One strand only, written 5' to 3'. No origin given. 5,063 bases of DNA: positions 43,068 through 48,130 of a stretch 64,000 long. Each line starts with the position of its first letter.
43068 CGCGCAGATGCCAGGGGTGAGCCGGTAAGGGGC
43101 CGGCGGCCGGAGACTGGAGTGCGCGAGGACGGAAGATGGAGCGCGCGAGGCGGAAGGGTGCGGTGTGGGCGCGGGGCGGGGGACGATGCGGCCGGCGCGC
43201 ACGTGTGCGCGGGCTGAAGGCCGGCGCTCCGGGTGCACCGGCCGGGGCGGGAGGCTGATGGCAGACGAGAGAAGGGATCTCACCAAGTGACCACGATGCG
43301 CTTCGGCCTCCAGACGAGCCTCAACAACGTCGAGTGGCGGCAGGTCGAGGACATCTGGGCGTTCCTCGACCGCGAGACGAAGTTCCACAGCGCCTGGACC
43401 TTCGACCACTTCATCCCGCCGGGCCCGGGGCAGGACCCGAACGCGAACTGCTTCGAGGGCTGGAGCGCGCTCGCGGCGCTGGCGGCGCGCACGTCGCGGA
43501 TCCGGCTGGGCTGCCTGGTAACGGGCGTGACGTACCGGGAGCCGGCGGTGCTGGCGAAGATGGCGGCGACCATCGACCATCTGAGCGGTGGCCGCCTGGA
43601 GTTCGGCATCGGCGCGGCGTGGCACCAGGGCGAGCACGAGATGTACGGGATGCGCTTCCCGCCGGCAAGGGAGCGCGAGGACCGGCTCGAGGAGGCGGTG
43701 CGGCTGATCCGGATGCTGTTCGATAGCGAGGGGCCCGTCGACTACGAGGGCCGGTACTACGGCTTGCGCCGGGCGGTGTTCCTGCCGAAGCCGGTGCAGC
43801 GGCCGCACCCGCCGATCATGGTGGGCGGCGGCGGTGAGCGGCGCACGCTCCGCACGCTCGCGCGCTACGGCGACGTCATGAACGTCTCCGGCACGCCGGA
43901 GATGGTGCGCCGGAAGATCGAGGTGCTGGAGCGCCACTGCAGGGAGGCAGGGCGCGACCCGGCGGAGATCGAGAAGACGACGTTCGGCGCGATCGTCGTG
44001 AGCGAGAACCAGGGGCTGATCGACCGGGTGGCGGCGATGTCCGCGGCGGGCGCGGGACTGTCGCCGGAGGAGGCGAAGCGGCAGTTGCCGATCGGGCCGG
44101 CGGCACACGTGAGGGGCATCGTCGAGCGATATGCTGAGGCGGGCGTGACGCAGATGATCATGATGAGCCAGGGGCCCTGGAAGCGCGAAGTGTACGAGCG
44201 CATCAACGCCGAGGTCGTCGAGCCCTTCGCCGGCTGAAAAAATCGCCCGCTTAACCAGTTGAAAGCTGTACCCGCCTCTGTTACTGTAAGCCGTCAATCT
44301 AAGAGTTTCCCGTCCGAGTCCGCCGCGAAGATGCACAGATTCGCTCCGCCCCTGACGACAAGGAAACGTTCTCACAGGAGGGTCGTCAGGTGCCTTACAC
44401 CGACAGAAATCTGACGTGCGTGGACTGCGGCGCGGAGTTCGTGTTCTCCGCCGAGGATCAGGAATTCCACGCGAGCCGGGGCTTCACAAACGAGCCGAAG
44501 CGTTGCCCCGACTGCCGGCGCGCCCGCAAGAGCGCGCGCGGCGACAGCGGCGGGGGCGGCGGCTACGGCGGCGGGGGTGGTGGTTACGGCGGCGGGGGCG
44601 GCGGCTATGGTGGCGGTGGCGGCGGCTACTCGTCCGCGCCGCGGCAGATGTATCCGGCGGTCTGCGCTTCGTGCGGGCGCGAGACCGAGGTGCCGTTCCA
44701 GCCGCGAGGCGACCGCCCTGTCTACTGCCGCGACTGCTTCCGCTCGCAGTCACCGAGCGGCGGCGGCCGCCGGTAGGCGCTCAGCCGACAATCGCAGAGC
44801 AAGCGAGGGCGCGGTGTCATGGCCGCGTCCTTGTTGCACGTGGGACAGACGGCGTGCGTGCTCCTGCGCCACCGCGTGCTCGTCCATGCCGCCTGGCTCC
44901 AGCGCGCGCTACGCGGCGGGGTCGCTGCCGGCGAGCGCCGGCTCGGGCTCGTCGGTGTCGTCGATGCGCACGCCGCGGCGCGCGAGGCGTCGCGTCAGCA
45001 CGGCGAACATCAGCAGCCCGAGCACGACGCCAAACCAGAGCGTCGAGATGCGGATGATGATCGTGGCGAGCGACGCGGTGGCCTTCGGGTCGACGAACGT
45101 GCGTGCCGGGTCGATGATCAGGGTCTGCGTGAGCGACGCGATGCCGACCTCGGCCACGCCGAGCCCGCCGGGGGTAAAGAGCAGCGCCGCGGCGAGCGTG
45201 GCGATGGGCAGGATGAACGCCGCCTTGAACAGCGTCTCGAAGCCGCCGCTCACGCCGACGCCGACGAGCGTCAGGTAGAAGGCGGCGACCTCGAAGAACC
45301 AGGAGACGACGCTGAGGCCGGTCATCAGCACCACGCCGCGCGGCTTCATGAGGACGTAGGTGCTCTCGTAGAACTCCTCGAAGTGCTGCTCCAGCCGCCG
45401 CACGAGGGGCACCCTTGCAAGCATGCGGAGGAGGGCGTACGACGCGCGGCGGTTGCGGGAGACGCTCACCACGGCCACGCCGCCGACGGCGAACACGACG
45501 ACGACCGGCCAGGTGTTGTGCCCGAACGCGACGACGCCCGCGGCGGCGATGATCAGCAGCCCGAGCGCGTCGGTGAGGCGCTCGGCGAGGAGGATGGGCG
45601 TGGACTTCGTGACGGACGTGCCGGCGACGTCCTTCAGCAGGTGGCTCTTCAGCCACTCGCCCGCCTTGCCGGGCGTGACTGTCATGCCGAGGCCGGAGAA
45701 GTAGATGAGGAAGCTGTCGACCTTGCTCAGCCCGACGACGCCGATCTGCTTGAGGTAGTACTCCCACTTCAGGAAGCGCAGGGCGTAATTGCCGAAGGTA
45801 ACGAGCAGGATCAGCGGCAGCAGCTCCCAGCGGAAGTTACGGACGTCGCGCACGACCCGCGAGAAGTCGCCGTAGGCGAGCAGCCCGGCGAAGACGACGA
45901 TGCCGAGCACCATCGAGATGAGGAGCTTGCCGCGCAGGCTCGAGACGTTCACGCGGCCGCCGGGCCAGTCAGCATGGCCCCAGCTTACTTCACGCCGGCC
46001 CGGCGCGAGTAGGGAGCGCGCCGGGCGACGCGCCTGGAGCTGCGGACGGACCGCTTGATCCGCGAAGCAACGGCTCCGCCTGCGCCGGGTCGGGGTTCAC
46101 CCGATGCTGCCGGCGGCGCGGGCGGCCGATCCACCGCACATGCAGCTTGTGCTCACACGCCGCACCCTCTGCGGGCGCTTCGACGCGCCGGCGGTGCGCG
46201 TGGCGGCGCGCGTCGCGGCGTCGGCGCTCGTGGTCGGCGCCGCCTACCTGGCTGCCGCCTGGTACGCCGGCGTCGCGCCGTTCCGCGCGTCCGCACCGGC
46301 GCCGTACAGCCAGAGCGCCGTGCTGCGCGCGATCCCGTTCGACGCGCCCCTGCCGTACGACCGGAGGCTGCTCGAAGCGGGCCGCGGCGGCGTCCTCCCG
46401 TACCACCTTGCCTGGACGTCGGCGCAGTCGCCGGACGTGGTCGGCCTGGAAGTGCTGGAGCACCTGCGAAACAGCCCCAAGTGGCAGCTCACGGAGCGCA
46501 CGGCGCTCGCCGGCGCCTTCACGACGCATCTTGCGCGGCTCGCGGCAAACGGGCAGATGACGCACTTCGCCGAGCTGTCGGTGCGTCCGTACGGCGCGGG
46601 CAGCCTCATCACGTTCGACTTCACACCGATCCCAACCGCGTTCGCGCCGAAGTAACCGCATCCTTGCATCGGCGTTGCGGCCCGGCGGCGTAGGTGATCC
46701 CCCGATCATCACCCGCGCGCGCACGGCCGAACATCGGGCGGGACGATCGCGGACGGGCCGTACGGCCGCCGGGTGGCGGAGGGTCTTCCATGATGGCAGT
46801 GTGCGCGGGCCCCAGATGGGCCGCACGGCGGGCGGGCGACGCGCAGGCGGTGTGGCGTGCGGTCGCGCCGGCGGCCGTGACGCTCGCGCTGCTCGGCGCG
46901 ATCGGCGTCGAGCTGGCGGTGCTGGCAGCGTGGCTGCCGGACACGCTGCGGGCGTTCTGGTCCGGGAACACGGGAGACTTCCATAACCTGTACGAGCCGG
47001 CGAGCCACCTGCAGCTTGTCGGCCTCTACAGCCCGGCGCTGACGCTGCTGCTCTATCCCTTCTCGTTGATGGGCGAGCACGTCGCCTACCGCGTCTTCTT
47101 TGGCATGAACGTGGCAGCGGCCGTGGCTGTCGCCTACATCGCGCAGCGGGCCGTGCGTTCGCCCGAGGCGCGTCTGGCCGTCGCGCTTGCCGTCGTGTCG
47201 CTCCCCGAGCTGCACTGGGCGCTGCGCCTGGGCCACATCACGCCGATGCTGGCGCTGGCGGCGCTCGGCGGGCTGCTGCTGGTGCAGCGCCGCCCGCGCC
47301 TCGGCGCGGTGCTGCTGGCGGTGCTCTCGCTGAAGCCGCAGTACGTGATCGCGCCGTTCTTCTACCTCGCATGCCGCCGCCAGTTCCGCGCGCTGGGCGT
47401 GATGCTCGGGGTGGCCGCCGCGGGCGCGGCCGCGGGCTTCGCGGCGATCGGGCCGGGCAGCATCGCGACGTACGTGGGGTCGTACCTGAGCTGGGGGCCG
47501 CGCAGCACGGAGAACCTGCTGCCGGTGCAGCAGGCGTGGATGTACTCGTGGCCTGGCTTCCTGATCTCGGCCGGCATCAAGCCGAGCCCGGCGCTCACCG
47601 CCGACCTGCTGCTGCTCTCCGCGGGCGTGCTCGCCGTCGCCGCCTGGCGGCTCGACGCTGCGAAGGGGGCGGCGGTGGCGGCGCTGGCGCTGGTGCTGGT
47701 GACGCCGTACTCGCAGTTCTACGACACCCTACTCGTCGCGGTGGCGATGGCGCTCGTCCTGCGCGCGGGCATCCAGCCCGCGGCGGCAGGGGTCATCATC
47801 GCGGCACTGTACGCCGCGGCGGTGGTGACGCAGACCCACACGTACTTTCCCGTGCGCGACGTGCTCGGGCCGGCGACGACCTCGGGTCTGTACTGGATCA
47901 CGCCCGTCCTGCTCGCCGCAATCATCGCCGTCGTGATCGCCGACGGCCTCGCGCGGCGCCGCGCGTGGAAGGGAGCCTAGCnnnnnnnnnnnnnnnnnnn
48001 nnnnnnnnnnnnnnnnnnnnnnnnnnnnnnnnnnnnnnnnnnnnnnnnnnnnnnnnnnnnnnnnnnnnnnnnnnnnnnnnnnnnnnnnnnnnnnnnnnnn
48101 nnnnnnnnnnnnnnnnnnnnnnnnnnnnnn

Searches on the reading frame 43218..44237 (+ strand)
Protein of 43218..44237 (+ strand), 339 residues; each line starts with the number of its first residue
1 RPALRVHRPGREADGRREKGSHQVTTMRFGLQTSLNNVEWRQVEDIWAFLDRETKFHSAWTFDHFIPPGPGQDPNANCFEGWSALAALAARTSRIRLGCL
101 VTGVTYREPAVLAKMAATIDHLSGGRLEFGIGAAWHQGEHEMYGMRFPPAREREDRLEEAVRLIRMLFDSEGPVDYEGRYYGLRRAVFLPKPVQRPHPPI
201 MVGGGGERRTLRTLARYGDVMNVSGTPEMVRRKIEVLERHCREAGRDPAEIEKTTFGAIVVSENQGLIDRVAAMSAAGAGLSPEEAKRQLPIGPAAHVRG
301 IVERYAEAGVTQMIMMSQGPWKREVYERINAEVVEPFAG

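Call 15: search_protein_families(library=pfam, proteins=[window:43218-44237:+])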
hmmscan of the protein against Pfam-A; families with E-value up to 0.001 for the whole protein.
window:43218-44237:+ (339 aa): 1 family
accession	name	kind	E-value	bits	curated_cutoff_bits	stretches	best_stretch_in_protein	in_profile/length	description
PF00296.26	Bac_luciferase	-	2.9e-51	175.2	27.9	1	39-276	21-245/314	Luciferase-like monooxygenase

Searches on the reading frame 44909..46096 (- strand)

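Call 15: search_protein_families(library=pfam, proteins=[window:44909-46096:-])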
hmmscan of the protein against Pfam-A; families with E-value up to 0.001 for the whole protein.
window:44909-46096:- (395 aa): 1 family
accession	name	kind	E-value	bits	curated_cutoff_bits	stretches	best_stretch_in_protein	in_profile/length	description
PF03706.18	LPG_synthase_TM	-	1.2e-35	123.9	33.4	1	62-360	1-302/302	Lysylphosphatidylglycerol synthase TM region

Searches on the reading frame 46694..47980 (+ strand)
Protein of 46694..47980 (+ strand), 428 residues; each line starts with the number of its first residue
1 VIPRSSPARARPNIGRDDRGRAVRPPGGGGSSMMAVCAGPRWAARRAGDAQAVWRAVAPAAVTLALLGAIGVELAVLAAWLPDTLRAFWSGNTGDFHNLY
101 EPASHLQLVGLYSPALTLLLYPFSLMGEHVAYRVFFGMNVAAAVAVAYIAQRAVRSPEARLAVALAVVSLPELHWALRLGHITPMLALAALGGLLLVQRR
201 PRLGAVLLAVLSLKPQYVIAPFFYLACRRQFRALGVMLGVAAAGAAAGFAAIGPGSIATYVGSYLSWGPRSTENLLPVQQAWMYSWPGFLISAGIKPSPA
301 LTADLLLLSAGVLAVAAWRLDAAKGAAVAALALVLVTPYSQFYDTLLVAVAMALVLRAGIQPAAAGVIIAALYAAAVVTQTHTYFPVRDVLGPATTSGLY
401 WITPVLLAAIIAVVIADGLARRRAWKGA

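Call 15: search_protein_families(library=pfam, proteins=[window:46694-47980:+])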
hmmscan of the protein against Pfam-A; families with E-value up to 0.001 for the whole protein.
window:46694-47980:+ (428 aa): 1 family
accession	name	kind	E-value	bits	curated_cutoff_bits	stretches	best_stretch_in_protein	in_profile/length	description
PF09594.16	GT87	-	4.1e-24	86.1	25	1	111-337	2-236/237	Glycosyltransferase family 87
